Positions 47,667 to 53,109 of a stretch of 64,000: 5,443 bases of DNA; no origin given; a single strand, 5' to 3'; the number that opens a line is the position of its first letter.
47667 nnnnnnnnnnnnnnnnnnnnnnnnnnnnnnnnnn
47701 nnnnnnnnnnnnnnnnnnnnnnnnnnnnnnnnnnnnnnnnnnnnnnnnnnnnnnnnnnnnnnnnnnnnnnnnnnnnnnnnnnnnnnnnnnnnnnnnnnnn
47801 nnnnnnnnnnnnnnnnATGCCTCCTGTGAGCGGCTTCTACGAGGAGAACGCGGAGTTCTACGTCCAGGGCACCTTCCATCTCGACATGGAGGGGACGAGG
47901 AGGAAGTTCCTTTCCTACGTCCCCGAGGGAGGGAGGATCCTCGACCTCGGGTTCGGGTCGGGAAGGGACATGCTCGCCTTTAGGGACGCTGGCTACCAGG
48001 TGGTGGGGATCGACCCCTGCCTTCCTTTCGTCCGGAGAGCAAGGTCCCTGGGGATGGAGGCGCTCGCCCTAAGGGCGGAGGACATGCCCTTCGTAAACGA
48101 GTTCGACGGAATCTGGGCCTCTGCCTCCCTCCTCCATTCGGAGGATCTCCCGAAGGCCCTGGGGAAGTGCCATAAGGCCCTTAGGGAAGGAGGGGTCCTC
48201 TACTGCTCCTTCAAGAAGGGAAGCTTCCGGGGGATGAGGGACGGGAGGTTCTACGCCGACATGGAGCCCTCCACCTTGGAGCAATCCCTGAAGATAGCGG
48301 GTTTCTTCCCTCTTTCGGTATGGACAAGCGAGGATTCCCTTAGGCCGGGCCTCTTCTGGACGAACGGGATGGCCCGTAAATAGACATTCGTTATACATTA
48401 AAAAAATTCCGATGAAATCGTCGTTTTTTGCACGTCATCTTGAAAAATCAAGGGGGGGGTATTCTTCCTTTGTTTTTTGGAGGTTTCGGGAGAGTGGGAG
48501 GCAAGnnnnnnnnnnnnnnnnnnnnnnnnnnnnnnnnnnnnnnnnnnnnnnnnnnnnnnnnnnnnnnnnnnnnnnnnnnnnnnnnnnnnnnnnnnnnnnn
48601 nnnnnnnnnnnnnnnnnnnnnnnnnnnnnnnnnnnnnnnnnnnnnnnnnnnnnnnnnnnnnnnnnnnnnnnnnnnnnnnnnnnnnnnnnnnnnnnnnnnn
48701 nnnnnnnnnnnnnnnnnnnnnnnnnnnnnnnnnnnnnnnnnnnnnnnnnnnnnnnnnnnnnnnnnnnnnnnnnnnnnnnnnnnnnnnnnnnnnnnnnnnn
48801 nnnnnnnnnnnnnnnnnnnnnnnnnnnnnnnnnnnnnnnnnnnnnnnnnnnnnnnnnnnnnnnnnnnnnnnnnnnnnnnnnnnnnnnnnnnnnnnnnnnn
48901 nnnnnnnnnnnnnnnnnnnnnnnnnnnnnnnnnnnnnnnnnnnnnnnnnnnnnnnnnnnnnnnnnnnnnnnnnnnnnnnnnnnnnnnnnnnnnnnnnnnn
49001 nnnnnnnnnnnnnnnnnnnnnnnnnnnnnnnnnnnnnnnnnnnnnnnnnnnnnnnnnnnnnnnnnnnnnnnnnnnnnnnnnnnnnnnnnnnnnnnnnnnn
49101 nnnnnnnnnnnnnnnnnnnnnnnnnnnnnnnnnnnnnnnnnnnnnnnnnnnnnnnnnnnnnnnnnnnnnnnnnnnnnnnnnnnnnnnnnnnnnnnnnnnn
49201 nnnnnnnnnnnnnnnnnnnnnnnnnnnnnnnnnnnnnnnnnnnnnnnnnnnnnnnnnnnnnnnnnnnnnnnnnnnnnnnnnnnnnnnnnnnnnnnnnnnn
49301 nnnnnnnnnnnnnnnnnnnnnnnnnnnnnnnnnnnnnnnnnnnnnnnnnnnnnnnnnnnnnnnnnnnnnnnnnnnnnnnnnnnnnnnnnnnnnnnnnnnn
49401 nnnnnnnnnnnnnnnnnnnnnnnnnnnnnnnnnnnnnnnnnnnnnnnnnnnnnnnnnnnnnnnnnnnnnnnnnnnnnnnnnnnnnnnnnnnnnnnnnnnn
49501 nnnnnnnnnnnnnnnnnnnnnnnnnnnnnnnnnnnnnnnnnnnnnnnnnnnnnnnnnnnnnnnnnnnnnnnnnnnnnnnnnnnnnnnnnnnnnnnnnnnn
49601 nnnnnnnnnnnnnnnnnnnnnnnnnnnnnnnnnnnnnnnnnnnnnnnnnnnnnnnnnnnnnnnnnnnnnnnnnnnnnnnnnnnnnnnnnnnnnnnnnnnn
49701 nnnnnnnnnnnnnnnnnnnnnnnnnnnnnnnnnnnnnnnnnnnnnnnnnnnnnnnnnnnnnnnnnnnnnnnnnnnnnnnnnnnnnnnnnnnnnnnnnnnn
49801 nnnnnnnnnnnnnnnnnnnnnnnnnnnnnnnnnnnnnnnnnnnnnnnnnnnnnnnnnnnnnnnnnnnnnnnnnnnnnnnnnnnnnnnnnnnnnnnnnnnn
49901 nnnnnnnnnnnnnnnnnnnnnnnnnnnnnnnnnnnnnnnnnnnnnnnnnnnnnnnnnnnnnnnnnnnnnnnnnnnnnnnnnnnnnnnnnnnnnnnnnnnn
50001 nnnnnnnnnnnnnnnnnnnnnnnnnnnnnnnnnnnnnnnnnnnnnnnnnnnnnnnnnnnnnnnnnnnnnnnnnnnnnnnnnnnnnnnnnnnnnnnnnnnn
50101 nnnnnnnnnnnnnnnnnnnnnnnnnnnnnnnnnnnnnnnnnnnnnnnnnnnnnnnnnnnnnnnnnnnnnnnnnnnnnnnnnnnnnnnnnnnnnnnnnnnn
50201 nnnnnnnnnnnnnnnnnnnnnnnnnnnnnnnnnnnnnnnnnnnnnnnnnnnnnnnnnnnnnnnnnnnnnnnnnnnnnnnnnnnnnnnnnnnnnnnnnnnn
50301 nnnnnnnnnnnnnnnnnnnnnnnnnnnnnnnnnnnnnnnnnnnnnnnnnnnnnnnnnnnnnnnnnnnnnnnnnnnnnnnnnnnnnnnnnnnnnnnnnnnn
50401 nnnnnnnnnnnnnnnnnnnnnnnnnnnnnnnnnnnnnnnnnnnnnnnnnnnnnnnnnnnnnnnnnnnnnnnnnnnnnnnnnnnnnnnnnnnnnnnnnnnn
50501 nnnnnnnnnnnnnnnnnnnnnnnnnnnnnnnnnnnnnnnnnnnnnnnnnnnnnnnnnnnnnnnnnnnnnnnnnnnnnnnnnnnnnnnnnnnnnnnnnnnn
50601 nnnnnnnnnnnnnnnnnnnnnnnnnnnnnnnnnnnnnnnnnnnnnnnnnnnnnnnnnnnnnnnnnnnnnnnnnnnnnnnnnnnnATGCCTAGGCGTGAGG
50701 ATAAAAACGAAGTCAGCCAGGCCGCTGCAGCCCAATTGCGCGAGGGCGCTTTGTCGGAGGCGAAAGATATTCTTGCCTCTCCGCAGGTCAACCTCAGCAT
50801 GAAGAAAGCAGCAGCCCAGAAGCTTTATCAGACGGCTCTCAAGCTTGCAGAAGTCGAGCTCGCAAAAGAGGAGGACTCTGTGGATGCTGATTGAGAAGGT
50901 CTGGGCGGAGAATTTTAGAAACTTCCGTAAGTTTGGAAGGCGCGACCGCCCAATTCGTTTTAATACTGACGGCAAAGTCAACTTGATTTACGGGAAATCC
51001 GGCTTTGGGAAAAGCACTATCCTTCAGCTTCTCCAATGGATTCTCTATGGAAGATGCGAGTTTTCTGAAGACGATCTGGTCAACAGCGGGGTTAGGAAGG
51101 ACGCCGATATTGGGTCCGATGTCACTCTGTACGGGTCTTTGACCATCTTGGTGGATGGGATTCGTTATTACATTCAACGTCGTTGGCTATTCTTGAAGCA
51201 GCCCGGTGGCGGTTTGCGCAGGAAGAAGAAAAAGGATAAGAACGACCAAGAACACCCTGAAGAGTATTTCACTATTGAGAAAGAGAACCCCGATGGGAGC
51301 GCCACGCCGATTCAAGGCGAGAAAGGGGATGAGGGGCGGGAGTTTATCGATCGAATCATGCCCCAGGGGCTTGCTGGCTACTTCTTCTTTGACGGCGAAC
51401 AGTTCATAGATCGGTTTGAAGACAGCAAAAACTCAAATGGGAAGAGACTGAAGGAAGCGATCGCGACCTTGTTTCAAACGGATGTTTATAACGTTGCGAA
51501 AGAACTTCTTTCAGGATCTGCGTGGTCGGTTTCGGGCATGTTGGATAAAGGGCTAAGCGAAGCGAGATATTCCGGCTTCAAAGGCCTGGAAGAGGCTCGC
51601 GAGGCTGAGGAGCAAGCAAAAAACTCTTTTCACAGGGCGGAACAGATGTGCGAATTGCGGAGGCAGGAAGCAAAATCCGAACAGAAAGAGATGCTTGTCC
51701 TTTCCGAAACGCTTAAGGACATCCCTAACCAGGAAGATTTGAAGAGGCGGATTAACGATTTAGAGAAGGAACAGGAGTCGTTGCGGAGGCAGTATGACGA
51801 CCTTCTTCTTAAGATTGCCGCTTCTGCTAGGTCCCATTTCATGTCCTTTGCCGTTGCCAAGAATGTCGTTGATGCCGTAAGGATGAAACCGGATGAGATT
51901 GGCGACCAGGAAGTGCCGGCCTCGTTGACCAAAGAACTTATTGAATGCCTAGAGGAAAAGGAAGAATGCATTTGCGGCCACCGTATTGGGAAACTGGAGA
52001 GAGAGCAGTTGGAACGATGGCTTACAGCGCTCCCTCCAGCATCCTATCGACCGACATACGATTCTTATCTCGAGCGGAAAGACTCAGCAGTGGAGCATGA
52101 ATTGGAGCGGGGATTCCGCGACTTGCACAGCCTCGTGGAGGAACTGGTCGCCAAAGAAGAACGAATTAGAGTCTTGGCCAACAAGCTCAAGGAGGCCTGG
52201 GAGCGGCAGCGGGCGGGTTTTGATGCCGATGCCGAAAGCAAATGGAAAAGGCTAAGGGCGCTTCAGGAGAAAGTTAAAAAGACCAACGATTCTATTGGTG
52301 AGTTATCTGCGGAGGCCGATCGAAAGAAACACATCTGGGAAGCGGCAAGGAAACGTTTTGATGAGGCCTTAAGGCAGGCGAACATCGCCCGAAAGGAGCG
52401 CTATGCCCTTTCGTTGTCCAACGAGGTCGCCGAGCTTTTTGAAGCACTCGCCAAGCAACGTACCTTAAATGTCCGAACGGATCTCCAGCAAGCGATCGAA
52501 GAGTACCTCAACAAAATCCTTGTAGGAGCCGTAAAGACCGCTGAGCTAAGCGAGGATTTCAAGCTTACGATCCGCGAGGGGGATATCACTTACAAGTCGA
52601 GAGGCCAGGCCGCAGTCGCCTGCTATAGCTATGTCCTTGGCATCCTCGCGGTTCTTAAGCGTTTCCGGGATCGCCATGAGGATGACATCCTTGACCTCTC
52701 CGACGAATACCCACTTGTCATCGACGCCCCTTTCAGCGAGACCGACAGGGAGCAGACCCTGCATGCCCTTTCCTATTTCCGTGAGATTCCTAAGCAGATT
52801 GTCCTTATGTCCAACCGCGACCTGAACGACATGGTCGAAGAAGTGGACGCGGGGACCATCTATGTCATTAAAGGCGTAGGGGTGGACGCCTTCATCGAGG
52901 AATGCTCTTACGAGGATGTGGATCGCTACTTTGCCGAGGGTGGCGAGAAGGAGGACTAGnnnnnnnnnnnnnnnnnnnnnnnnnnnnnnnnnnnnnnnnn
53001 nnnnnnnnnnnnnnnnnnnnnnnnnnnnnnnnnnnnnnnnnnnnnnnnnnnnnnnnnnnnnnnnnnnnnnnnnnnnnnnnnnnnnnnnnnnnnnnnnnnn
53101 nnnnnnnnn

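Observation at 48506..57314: Seven-gene co-directional operon: PLD-nuclease/helicase fusion, SMC-like ATPase and two small proteins, followed by dndC, dndD and dndE — candidate new phosphorothioate-linked defence system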

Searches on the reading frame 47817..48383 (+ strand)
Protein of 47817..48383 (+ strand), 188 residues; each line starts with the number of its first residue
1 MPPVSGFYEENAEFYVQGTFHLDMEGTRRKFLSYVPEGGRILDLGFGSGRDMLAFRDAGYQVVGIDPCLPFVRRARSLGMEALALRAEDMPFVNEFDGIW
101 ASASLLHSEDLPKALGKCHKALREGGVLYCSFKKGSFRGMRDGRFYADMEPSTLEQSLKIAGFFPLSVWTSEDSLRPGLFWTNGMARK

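Call 4: search_protein_families(library=pfam, proteins=[window:47817-48383:+], max_evalue=0.01)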
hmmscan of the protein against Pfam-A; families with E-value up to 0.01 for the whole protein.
window:47817-48383:+ (188 aa): 6 families
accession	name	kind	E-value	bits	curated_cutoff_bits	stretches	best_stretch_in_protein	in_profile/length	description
PF08241.18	Methyltransf_11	-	5.8e-15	56.1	21.2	1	42-130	1-95/95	Methyltransferase domain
PF13649.12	Methyltransf_25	-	9.9e-13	49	27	1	41-126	1-97/97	Methyltransferase domain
PF13489.12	Methyltransf_23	-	4.6e-11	43.2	27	1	30-131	15-117/164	Methyltransferase domain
PF08242.18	Methyltransf_12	-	2.2e-08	35.2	30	1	42-128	1-98/98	Methyltransferase domain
PF13847.12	Methyltransf_31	-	1.8e-06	28.1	27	1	38-130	4-109/145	Methyltransferase domain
PF08003.17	Methyltransf_9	-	0.0085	15.5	23.8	0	38-128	116-215/315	Protein of unknown function (DUF1698)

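Call 5: search_protein_families(library=padloc, proteins=[window:47817-48383:+], max_evalue=0.01)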
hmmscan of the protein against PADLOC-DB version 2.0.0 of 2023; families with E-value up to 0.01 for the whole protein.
window:47817-48383:+ (188 aa): 1 family
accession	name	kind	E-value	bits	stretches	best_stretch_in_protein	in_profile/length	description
PDLC04134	mad2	-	2e-14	51.3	1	35-146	289-410/492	mads_2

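Call 6: search_protein_families(library=ncbifam, proteins=[window:47817-48383:+], max_evalue=0.01)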
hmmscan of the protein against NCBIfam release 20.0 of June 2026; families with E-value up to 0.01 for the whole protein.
window:47817-48383:+ (188 aa): 14 families
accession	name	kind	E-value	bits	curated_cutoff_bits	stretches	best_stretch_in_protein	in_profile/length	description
NF045667.1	MTase_DVU1556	equivalog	5.2e-13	48.9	155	1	35-131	20-120/213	DVU_1556 family methyltransferase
TIGR02072.1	BioC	equivalog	1.6e-06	28.1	184.95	1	39-138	36-141/244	malonyl-ACP O-methyltransferase BioC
NF007610.0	PRK10258.1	equivalog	5.6e-06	25.9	342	1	40-139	45-148/251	malonyl-ACP O-methyltransferase BioC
NF041820.1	daptide_MTase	equivalog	8.5e-06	25.4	175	1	38-66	37-65/243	daptide-type RiPP biosynthesis methyltransferase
NF043040.1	corrin_prot_MT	hypoth_equivalog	4.4e-05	23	180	1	26-128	29-145/216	corrinoid protein-associated methyltransferase CpaM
NF047649.1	MTase_UXPK_star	exception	0.00031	19.8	460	1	36-128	76-179/283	methyltransferase/UXPK-star double selenoprotein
TIGR01983.1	UbiG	equivalog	0.00042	19.7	102.95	1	37-131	49-152/228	bifunctional 2-polyprenyl-6-hydroxyphenol methylase/3-demethylubiquinol 3-O-methyltransferase UbiG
TIGR00452.1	TIGR00452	equivalog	0.00048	19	275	1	38-128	118-217/316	tRNA 5-methoxyuridine(34)/uridine 5-oxyacetic acid(34) synthase CmoB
NF001241.0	PRK00216.1-2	equivalog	0.00093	18.9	327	1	37-137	51-155/231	demethylmenaquinone methyltransferase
TIGR01934.1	MenG_MenH_UbiE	subfamily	0.001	18.4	158.35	1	37-130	39-141/223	ubiquinone/menaquinone biosynthesis methyltransferase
NF011650.0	PRK15068.1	equivalog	0.0013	17.7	209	1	38-128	123-223/324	tRNA 5-methoxyuridine(34)/uridine 5-oxyacetic acid(34) synthase CmoB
NF041675.1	sarc_dimgly_tmase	equivalog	0.0017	18.4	550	1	87-128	125-167/278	sarcosine/dimethylglycine N-methyltransferase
NF008992.0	PRK12335.1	equivalog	0.0019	17.4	303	1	37-67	122-152/289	SAM-dependent methyltransferase TehB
TIGR02021.1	BchM-ChlM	equivalog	0.009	15.4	158.9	0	16-106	29-129/218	magnesium protoporphyrin IX methyltransferase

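Call 59: search_solved_structures(query=window:47817-48380:+, max_evalue=0.001)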
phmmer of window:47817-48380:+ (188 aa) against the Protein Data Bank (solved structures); distinct sequences matched with E-value up to 0.001: 22.
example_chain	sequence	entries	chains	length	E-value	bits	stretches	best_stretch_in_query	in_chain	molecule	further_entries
3e23_A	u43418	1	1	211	2.4e-14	57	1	7-147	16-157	uncharacterized protein RPA2492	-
1wzn_A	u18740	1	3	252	7.8e-09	39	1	38-145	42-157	SAM-dependent methyltransferase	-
2avn_A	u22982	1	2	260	4.2e-08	36.6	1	33-130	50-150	ubiquinone/menaquinone biosynthesis methyltransferase-related protein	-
6uv6_A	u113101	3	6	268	5.2e-07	33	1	38-130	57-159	D-glucose O-methyltransferase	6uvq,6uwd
3bus_A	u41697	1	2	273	3.1e-06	30.5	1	34-128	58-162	Methyltransferase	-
3l8d_A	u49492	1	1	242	4.4e-06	30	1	8-128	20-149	Methyltransferase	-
6f5z_A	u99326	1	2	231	6.3e-06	29.5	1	35-132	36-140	24-sterol C-methyltransferase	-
9khp_A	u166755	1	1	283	9.5e-06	28.9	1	38-92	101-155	Class I SAM-dependent methyltransferase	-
9klx_A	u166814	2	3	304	1.1e-05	28.8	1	38-92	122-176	Class I SAM-dependent methyltransferase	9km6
8zc8_A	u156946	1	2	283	1.3e-05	28.5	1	36-130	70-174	MitM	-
21zq_A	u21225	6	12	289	1.3e-05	28.4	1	36-130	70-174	MitM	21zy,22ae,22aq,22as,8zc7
3e8s_A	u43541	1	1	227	2.6e-05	27.5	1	37-129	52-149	Putative SAM Dependent Methyltransferase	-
3h2b_A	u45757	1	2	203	6.8e-05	26.1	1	38-164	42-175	SAM-dependent methyltransferase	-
4pne_A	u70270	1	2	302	8.4e-05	25.8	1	37-131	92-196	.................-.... protein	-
5gm1_A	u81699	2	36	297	0.00011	25.5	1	38-128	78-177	O-methylransferase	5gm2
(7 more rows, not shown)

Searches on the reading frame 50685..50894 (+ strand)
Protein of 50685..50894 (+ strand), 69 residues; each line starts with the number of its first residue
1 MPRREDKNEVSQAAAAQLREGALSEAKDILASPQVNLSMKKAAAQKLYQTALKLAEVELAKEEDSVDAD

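Call 4: search_protein_families(library=pfam, proteins=[window:50685-50894:+], max_evalue=0.01)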
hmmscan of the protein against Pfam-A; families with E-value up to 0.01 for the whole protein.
window:50685-50894:+ (69 aa): 0 families

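Call 5: search_protein_families(library=padloc, proteins=[window:50685-50894:+], max_evalue=0.01)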
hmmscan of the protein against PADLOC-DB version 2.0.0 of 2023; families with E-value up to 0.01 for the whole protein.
window:50685-50894:+ (69 aa): 0 families

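Call 6: search_protein_families(library=ncbifam, proteins=[window:50685-50894:+], max_evalue=0.01)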
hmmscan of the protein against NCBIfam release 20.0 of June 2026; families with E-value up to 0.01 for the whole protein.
window:50685-50894:+ (69 aa): 0 families

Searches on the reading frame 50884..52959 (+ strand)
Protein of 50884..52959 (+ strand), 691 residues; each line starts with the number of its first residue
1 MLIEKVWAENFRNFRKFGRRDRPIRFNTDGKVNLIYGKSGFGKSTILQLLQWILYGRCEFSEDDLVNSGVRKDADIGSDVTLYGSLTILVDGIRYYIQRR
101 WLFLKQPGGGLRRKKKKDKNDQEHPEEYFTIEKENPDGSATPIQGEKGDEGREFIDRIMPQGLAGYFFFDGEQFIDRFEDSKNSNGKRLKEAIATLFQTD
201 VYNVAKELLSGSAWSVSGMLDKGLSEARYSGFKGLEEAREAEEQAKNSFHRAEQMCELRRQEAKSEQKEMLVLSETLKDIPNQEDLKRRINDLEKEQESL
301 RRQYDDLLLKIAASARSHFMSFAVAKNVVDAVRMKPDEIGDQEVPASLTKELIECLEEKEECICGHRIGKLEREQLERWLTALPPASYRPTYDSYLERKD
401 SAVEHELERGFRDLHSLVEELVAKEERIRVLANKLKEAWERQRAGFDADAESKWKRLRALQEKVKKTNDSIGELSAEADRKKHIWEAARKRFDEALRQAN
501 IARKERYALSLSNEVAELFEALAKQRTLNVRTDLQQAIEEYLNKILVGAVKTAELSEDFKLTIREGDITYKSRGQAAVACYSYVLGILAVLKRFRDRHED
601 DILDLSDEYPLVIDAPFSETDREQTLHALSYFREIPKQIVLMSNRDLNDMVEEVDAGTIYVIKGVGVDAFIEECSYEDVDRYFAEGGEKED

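Call 4: search_protein_families(library=pfam, proteins=[window:50884-52959:+], max_evalue=0.01)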
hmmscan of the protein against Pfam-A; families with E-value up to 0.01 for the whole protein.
window:50884-52959:+ (691 aa): 4 families
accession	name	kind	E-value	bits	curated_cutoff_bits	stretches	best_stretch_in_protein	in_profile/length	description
PF13476.12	AAA_23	-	2.6e-13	51.5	27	1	12-298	5-201/201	AAA domain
PF13175.12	AAA_15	-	7.3e-07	29.6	32.1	1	1-350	1-192/374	AAA ATPase domain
PF13555.12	AAA_29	-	0.00081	19.5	27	1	22-57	15-49/61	P-loop containing region of AAA domain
PF02463.25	SMC_N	-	0.0042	17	40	0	3-54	2-48/220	RecF/RecN/SMC N terminal domain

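Call 5: search_protein_families(library=padloc, proteins=[window:50884-52959:+], max_evalue=0.01)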
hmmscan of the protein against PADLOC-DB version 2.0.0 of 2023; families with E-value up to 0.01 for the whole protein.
window:50884-52959:+ (691 aa): 57 families (the best 25 are shown)
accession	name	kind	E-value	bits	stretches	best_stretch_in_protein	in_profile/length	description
PDLC02714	PbeC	-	7.9e-54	181.5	1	10-652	7-634/651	PbeC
PDLC02741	PbeC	-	1.1e-53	180.7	1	1-642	1-616/644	PbeC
PDLC02739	PbeC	-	1.3e-42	144.3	1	3-645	3-626/644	PbeC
PDLC02753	PbeC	-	6.2e-37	125.3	1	11-644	8-624/648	PbeC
PDLC02730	PbeC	-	5.3e-34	116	1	1-638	1-624/651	PbeC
PDLC02750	PbeC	-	1.2e-30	104.7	1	1-651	1-617/629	PbeC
PDLC02722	PbeC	-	1.2e-28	98.2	2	124-642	101-609/643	PbeC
PDLC02726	PbeC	-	4.7e-25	86.1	1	13-519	10-488/637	PbeC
PDLC02729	PbeC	-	5.2e-24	82.7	1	2-643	2-630/668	PbeC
PDLC02715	PbeC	-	9.9e-24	82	1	8-642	8-619/619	PbeC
PDLC02723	PbeC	-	5.4e-22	76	1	8-563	8-547/618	PbeC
PDLC03859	LmuB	-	2e-20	71.6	1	3-649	5-590/611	-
PDLC02745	PbeC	-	1.6e-17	61.5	1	214-655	213-649/661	PbeC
PDLC02667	DndD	-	3.1e-14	50.7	1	142-544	131-522/657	DndD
PDLC02668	DndD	-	7.8e-14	49.6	1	1-546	1-532/659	DndD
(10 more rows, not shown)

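Call 6: search_protein_families(library=ncbifam, proteins=[window:50884-52959:+], max_evalue=0.01)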
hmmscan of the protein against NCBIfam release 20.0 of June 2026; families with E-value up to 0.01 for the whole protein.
window:50884-52959:+ (691 aa): 2 families
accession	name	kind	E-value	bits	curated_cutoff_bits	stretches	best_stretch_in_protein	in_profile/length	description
TIGR03185.1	DNA_S_dndD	equivalog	1.1e-12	47.3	245.85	1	1-546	1-519/650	DNA sulfur modification protein DndD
TIGR00611.2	recf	equivalog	0.0019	17.4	172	0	3-57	1-48/339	DNA replication/repair protein RecF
